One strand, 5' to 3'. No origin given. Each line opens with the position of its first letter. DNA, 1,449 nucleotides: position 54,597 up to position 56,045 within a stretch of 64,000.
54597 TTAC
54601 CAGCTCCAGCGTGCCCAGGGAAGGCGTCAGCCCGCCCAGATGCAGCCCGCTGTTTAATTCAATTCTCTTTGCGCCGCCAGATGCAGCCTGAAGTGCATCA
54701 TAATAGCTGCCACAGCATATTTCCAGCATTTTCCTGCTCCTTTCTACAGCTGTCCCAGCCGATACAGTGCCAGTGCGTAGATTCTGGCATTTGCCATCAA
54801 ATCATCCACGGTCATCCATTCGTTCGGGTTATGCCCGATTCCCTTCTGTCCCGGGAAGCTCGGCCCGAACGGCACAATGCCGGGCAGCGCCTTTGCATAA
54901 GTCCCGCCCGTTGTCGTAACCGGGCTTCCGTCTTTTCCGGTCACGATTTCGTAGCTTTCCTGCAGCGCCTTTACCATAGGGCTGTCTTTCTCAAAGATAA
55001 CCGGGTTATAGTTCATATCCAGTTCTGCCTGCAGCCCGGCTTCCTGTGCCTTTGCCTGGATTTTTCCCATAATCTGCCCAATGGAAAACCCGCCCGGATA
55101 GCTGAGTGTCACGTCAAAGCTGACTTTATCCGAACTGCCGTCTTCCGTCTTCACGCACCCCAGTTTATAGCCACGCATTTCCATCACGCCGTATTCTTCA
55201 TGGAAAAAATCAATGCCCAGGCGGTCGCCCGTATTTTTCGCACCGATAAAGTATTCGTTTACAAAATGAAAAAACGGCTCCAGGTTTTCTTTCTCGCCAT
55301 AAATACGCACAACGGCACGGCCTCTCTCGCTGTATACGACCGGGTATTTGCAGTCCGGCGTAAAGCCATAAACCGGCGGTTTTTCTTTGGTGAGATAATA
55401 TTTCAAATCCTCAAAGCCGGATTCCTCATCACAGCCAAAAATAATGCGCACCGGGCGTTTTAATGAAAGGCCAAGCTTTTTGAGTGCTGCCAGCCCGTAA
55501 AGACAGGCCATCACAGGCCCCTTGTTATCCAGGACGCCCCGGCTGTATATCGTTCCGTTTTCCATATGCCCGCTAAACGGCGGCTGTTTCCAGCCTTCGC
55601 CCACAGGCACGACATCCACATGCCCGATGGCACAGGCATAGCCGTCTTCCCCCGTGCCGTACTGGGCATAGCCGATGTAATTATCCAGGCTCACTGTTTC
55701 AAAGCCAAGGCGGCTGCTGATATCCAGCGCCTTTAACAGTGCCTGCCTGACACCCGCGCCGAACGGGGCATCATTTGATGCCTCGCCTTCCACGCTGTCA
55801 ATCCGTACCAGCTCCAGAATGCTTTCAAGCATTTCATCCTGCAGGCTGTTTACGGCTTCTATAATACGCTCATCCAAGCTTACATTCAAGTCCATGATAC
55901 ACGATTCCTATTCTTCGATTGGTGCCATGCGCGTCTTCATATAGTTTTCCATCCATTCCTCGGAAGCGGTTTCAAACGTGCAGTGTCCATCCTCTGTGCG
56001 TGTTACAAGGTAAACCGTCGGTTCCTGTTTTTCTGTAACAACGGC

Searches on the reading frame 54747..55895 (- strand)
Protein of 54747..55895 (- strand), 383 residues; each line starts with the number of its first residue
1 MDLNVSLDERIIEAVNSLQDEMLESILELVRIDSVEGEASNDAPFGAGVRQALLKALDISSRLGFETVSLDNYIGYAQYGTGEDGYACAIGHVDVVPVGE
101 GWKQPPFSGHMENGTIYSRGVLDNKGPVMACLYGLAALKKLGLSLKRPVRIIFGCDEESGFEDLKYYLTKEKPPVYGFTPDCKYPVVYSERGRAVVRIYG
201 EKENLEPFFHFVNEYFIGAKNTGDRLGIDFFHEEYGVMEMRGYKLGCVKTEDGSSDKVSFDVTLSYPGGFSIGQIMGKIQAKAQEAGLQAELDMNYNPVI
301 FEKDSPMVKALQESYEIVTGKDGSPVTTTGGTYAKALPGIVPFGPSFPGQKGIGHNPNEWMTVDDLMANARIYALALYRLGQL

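Call 32: search_protein_families(library=pfam, proteins=[window:54747-55895:-], max_evalue=0.0001)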
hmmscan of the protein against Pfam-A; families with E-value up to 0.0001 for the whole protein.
window:54747-55895:- (383 aa): 1 family
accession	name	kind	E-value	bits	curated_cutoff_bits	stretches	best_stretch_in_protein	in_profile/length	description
PF01546.33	Peptidase_M20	-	4.6e-29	102.2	24.6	1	91-377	4-204/206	Peptidase family M20/M25/M40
